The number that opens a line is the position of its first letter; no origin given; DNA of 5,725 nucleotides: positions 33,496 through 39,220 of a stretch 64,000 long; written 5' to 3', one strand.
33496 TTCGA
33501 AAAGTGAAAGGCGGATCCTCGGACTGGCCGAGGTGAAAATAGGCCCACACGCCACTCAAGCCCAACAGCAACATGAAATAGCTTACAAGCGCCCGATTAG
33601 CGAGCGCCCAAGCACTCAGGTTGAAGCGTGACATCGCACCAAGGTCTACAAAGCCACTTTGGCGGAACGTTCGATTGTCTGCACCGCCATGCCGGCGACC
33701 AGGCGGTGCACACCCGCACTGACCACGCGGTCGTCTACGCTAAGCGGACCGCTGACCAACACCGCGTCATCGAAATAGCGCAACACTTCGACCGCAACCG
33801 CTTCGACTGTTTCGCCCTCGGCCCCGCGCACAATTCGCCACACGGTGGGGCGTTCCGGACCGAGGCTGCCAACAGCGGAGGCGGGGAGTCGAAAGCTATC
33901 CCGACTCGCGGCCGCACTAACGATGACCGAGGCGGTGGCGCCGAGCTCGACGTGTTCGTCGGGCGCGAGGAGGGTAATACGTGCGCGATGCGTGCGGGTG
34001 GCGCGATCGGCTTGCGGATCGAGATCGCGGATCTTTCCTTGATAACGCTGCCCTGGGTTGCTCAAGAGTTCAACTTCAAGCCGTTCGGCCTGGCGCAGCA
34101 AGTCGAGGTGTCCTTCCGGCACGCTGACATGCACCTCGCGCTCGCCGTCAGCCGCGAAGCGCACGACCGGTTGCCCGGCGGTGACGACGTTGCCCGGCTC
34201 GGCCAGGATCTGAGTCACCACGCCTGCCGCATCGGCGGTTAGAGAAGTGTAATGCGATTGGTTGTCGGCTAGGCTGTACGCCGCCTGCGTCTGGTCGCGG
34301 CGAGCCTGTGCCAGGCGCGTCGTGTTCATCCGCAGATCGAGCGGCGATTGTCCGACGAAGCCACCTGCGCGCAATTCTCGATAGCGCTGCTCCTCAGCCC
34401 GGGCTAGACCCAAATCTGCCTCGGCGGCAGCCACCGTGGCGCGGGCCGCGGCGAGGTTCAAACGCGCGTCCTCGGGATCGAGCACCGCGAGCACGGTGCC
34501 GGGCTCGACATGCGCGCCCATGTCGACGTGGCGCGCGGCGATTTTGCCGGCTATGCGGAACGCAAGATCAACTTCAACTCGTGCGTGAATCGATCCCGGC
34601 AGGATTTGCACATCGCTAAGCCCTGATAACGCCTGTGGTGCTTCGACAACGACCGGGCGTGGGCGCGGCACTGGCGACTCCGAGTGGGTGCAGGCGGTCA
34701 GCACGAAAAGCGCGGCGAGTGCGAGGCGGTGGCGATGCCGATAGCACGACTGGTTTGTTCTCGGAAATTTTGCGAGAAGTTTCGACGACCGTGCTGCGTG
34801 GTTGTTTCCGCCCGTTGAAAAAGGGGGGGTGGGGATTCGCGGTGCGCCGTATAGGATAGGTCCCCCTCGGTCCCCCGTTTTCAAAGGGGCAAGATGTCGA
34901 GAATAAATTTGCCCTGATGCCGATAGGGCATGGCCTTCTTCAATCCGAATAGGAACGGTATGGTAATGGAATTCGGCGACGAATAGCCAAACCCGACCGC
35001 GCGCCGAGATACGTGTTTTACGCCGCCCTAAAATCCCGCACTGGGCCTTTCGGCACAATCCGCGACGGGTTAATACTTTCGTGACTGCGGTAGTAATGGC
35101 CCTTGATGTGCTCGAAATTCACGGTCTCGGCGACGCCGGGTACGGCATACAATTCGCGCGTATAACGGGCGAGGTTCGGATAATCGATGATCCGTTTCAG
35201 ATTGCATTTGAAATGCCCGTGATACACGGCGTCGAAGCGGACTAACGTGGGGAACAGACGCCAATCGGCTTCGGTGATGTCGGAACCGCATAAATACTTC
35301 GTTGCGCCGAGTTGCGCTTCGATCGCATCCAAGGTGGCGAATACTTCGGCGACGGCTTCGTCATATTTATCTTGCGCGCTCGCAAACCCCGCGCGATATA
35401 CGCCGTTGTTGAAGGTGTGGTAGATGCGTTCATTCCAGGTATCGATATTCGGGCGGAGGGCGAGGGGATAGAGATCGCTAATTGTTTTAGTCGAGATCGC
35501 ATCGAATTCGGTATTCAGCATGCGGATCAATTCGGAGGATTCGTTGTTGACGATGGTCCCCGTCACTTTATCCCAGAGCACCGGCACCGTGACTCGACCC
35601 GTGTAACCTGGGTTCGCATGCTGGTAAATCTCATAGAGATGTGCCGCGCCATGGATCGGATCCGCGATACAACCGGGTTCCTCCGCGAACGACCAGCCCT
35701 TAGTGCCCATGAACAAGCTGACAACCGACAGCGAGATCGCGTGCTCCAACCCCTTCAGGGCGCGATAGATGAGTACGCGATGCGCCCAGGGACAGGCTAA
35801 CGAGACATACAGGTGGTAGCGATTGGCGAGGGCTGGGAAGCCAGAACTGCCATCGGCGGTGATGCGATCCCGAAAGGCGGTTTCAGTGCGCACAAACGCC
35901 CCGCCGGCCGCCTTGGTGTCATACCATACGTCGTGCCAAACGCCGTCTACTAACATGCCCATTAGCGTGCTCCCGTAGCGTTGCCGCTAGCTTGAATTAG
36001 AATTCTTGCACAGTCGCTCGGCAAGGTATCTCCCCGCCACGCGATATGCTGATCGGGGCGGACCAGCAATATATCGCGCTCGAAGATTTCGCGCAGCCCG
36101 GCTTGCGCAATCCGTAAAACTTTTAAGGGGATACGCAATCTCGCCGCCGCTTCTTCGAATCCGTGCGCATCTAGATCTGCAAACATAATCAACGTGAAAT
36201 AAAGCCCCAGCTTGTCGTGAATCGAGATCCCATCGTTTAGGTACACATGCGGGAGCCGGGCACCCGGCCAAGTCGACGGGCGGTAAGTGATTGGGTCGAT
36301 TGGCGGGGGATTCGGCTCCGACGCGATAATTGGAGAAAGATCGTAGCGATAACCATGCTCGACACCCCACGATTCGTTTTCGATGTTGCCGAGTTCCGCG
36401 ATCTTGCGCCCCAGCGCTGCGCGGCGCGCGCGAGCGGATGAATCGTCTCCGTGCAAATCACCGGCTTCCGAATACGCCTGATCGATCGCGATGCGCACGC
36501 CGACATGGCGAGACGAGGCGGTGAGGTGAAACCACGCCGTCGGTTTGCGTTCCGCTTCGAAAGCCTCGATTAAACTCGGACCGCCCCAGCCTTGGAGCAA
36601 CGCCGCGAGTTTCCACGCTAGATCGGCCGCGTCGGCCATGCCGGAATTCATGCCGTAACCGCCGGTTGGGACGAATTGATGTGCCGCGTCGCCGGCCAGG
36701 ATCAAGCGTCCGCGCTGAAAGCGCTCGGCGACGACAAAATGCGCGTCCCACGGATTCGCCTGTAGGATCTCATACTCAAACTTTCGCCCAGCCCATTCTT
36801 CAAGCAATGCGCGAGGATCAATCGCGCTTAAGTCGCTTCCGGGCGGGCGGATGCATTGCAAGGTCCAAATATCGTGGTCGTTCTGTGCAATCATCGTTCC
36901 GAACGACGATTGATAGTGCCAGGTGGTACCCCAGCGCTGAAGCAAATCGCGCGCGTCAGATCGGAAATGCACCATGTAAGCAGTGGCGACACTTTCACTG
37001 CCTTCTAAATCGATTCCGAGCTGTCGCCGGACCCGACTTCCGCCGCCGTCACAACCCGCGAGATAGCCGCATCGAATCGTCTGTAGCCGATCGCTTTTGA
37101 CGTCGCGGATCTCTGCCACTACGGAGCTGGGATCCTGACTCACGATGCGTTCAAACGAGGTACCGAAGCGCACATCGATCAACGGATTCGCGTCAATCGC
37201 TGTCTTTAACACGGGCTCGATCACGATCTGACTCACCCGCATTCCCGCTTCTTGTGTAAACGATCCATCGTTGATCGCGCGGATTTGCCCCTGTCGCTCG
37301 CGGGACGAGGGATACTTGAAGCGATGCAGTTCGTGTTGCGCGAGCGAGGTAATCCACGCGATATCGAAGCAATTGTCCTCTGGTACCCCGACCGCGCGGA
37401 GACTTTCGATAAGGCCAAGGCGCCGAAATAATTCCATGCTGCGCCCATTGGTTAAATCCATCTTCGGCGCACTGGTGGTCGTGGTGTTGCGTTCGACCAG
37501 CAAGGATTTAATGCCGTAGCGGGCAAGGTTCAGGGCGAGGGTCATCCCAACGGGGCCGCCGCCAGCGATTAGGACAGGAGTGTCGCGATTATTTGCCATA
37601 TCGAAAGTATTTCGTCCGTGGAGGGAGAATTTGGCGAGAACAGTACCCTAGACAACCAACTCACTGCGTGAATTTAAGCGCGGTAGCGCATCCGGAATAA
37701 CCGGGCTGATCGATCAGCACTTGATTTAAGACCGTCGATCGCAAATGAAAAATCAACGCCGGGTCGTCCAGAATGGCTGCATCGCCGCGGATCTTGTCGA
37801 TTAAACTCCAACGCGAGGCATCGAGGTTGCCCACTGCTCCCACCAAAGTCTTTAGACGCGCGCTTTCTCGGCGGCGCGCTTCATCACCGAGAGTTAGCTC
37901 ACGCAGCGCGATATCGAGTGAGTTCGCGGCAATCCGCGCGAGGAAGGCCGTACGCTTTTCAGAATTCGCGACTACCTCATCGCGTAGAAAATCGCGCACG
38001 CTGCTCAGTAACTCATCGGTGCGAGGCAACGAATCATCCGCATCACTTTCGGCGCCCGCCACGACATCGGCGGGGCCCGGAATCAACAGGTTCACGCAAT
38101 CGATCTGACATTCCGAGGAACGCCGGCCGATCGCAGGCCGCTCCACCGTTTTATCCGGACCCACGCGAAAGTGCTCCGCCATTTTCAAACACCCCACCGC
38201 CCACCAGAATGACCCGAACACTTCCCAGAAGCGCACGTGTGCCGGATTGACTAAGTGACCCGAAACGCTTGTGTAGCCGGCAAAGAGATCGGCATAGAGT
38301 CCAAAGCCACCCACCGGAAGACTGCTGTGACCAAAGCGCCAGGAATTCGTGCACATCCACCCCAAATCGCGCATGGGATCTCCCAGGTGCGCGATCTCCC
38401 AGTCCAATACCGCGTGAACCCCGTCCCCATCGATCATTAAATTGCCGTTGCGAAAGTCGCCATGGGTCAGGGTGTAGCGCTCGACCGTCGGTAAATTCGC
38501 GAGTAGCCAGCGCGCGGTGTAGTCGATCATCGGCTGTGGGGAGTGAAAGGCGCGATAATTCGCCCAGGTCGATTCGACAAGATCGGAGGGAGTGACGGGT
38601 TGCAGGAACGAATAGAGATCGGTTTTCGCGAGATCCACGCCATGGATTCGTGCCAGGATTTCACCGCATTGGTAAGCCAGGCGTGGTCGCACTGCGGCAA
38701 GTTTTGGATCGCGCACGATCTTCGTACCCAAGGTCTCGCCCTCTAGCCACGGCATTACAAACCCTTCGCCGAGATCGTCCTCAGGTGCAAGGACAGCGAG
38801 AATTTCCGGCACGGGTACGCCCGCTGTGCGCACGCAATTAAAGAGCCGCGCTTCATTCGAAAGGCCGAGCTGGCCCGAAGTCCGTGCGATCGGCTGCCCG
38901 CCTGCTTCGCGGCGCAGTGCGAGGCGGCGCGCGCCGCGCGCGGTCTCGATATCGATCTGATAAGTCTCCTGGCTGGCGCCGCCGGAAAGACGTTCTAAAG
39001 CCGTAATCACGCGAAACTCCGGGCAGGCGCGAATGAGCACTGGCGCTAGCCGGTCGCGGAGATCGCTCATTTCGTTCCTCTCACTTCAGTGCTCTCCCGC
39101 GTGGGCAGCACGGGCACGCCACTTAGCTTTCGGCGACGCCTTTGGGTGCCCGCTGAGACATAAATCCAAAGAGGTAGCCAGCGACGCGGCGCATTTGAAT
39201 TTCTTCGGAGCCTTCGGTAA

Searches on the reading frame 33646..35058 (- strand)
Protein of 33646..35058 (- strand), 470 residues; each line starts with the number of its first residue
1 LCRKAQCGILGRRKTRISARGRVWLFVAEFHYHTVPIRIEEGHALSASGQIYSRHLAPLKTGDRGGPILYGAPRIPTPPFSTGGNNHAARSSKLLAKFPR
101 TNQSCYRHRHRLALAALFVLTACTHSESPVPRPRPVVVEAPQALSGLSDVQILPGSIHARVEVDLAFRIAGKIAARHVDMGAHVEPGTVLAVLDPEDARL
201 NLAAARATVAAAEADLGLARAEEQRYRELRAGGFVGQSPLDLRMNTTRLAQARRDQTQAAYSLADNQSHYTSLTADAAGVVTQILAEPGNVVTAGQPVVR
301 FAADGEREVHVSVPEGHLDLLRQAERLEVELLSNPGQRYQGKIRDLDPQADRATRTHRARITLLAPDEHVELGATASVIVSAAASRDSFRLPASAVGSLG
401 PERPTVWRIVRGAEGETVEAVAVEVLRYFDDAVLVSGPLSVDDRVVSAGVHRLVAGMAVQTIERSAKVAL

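Call 65: search_protein_families(library=pfam, proteins=[window:33646-35058:-], max_evalue=0.00001)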
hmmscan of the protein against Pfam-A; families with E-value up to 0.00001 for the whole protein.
window:33646-35058:- (470 aa): 2 families
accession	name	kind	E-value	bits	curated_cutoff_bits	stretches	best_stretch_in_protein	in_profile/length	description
PF13437.12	HlyD_3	-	6.3e-18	65.9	22.2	1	273-367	2-97/106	HlyD family secretion protein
PF16576.10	HlyD_D23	-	8.9e-18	64.8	30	1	164-370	21-208/214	Barrel-sandwich domain of CusB or HlyD membrane-fusion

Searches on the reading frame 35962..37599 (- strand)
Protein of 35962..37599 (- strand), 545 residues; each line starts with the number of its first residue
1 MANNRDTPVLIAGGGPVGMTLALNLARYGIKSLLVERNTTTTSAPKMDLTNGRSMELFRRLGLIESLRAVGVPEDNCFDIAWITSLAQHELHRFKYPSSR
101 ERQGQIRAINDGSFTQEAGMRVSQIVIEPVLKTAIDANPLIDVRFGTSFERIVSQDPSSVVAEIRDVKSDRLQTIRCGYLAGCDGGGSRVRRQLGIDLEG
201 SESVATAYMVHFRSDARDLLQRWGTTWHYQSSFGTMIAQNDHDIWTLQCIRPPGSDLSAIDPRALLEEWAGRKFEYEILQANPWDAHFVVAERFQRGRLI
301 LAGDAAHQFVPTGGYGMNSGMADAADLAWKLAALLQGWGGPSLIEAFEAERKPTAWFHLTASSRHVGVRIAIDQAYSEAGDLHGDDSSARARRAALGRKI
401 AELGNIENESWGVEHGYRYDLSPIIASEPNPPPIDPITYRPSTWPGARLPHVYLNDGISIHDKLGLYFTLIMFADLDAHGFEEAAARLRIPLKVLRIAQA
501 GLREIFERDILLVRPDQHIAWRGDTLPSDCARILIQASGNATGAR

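Call 65: search_protein_families(library=pfam, proteins=[window:35962-37599:-], max_evalue=0.00001)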
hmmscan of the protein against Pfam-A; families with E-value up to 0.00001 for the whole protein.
window:35962-37599:- (545 aa): 2 families
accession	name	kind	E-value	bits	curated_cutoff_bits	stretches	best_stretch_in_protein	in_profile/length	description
PF01494.25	FAD_binding_3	-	6.9e-74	249.6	22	1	6-357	1-344/349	FAD binding domain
PF21274.3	Rng_hyd_C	-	3.7e-11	43.7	27.5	1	443-527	2-91/107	Aromatic-ring hydroxylase, C-terminal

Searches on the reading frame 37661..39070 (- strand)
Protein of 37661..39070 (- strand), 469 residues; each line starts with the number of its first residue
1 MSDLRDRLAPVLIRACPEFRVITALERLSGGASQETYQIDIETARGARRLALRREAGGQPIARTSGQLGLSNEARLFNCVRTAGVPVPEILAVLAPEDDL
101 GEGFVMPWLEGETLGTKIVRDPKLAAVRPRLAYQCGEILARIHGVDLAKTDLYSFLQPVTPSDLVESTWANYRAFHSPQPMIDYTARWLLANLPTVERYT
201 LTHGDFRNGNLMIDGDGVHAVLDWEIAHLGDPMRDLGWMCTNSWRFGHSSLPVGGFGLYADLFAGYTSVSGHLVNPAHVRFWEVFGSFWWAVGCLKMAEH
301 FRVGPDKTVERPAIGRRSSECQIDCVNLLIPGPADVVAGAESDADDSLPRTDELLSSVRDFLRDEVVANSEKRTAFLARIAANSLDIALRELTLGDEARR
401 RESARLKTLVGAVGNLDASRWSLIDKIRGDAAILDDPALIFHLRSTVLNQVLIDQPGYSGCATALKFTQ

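Call 65: search_protein_families(library=pfam, proteins=[window:37661-39070:-], max_evalue=0.00001)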
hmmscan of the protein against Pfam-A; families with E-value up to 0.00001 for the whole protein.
window:37661-39070:- (469 aa): 2 families
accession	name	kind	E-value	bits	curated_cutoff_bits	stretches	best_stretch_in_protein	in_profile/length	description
PF01636.29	APH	-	1.2e-36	127.1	23.2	1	25-266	2-233/239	Phosphotransferase enzyme family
PF19802.4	DUF6285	-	2.1e-22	80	28.1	1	371-458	4-91/91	Domain of unknown function (DUF6285)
